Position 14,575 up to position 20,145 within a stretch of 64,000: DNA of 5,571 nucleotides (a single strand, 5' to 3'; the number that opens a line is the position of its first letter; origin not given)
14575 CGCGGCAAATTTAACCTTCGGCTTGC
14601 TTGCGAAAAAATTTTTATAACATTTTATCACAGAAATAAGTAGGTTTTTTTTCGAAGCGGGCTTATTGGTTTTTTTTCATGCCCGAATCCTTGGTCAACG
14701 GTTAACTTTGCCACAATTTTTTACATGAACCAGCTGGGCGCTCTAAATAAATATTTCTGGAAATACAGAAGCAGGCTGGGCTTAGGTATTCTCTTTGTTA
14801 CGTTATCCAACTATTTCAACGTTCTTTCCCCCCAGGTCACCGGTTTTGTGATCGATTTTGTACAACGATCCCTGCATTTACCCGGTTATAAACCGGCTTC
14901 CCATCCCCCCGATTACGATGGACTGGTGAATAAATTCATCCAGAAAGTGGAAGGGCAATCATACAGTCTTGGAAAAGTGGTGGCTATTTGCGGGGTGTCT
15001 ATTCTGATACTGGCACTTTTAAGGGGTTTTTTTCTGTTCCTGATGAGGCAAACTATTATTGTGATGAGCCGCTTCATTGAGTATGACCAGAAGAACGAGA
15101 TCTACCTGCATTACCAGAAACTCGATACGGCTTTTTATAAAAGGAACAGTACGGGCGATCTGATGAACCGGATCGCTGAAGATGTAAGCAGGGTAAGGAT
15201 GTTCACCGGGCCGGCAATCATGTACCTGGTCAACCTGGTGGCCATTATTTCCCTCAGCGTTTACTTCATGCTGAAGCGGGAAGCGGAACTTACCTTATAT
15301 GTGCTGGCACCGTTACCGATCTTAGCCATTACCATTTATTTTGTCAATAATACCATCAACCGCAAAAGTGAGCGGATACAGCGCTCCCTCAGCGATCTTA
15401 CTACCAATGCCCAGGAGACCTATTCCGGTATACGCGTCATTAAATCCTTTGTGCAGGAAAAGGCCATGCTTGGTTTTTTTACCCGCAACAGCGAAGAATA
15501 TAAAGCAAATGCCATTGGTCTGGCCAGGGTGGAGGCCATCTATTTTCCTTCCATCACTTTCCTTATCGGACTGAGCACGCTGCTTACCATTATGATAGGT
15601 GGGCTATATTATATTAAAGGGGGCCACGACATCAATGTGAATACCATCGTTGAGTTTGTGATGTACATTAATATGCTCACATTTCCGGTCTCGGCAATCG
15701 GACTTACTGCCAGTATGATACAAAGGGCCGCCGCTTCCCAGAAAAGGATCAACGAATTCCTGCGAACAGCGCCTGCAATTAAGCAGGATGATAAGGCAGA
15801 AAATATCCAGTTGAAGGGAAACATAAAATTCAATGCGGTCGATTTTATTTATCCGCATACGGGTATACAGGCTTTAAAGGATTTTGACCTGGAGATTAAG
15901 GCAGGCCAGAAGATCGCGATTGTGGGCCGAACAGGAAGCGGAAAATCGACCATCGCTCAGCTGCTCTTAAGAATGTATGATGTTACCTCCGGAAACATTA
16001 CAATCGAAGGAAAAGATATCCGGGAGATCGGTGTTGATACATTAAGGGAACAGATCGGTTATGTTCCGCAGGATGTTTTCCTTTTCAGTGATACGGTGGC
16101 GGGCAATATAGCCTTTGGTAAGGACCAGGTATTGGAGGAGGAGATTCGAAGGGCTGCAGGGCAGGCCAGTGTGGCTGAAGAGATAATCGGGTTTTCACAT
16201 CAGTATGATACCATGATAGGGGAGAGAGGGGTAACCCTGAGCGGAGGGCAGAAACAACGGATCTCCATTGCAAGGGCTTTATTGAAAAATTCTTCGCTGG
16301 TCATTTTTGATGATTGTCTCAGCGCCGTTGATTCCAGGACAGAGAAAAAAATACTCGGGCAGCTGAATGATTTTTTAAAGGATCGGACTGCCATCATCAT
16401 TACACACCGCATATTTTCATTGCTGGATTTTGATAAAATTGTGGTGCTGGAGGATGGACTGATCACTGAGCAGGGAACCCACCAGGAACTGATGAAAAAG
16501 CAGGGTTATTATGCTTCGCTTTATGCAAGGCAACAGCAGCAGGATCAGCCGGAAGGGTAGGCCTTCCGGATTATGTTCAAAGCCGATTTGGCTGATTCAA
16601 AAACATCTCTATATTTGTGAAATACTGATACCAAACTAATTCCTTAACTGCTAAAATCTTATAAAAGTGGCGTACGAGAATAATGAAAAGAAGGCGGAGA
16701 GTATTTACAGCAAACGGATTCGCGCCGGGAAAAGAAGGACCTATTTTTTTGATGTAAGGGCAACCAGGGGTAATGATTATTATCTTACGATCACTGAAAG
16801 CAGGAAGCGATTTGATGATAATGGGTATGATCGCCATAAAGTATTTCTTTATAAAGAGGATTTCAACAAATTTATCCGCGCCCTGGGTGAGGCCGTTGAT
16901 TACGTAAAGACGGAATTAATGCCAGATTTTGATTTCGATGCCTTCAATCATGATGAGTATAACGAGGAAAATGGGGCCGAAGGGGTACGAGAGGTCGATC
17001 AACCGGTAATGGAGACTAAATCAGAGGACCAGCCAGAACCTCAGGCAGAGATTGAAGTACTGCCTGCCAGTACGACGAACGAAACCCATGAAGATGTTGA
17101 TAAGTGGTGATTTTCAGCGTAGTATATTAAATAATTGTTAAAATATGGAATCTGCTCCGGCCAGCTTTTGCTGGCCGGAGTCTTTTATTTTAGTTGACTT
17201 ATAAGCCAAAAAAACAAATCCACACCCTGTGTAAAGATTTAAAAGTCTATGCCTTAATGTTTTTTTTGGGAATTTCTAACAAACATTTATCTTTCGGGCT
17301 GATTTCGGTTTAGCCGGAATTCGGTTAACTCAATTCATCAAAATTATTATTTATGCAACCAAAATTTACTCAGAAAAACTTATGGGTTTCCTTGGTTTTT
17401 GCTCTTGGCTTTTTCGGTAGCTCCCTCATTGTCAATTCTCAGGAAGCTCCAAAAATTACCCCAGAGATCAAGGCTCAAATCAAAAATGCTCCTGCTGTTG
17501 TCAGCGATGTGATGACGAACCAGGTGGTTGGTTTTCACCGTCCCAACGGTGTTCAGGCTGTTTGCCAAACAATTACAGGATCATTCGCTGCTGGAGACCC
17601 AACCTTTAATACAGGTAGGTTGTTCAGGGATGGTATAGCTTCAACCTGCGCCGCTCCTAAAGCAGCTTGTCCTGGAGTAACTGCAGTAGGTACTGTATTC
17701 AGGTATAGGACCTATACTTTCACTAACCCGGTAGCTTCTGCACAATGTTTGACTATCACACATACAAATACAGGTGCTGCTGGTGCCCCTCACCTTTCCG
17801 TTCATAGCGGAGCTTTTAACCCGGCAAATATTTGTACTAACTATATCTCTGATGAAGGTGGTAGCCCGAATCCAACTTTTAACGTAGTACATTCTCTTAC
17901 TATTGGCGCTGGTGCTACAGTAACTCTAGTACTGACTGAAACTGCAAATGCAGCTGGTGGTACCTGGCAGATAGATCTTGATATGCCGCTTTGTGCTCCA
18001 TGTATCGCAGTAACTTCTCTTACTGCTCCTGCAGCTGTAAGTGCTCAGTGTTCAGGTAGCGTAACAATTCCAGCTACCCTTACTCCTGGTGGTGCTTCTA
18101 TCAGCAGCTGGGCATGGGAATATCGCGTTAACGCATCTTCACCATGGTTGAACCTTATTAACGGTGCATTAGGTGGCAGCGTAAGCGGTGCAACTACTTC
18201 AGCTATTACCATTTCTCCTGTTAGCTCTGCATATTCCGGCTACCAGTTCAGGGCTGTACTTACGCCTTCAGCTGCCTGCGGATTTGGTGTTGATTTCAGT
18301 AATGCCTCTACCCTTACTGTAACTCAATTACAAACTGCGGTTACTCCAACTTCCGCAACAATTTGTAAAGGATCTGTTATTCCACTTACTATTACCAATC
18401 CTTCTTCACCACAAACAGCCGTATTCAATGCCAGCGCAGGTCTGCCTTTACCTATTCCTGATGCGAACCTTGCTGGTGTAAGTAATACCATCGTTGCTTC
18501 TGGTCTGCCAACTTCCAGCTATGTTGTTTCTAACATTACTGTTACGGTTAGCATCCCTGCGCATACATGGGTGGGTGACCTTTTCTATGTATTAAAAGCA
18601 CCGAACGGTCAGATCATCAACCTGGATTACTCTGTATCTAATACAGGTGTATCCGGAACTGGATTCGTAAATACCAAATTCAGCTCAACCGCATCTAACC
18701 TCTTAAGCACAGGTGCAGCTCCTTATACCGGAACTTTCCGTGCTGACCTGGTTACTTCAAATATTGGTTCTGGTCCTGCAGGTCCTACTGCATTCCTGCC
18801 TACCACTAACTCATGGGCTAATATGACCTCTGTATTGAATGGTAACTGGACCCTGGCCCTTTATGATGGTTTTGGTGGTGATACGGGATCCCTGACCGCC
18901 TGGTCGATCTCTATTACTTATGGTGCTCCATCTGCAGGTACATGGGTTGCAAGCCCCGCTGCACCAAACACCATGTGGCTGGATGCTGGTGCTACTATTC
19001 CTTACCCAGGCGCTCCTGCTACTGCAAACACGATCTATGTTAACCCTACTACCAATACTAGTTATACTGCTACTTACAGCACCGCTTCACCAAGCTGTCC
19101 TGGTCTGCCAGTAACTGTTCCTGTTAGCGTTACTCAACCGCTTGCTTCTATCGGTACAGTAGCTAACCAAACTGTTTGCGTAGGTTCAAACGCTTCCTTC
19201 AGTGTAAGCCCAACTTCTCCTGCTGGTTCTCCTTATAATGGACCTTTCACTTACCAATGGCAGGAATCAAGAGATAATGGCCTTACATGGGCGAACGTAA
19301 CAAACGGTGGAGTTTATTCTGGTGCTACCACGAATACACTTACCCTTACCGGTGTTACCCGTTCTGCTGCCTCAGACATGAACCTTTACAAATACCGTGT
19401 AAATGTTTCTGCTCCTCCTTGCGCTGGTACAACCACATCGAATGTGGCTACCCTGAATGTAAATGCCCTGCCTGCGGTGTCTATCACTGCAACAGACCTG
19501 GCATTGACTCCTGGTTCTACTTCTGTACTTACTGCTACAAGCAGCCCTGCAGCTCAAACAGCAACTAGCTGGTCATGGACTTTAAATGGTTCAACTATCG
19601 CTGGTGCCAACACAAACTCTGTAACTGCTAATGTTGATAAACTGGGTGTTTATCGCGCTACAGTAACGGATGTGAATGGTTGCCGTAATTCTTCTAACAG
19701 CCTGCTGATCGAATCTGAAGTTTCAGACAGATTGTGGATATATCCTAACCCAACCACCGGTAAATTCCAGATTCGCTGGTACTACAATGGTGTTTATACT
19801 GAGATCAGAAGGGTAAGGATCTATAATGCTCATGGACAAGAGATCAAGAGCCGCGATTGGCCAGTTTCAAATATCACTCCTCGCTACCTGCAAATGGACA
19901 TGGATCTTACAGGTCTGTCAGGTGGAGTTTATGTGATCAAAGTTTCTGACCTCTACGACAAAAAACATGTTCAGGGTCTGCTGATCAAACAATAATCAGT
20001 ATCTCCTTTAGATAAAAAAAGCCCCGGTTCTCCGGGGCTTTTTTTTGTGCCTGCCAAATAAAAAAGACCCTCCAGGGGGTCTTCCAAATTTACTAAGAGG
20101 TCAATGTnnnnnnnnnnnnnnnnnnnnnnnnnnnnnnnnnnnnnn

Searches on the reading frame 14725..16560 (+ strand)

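Call 95: search_protein_families(library=pfam, proteins=[window:14725-16560:+], max_evalue=0.00001)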
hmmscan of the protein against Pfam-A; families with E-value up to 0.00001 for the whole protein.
window:14725-16560:+ (611 aa): 2 families
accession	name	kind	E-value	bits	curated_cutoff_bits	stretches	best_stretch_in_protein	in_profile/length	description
PF00664.28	ABC_membrane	-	1.7e-34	120.2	28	1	19-322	2-274/274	ABC transporter transmembrane region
PF00005.33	ABC_tran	-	7.6e-33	114.5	25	1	384-532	1-136/137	ABC transporter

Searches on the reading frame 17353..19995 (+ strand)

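Call 95: search_protein_families(library=pfam, proteins=[window:17353-19995:+], max_evalue=0.00001)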
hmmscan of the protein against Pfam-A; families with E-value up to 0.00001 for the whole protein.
window:17353-19995:+ (880 aa): 2 families
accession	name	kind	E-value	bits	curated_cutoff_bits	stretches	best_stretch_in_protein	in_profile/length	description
PF18962.6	Por_Secre_tail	-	3.4e-08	34.1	27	1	796-867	1-65/75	Secretion system C-terminal sorting domain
PF01483.27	P_proprotein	-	3.7e-08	33.8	21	0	393-447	2-54/86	Proprotein convertase P-domain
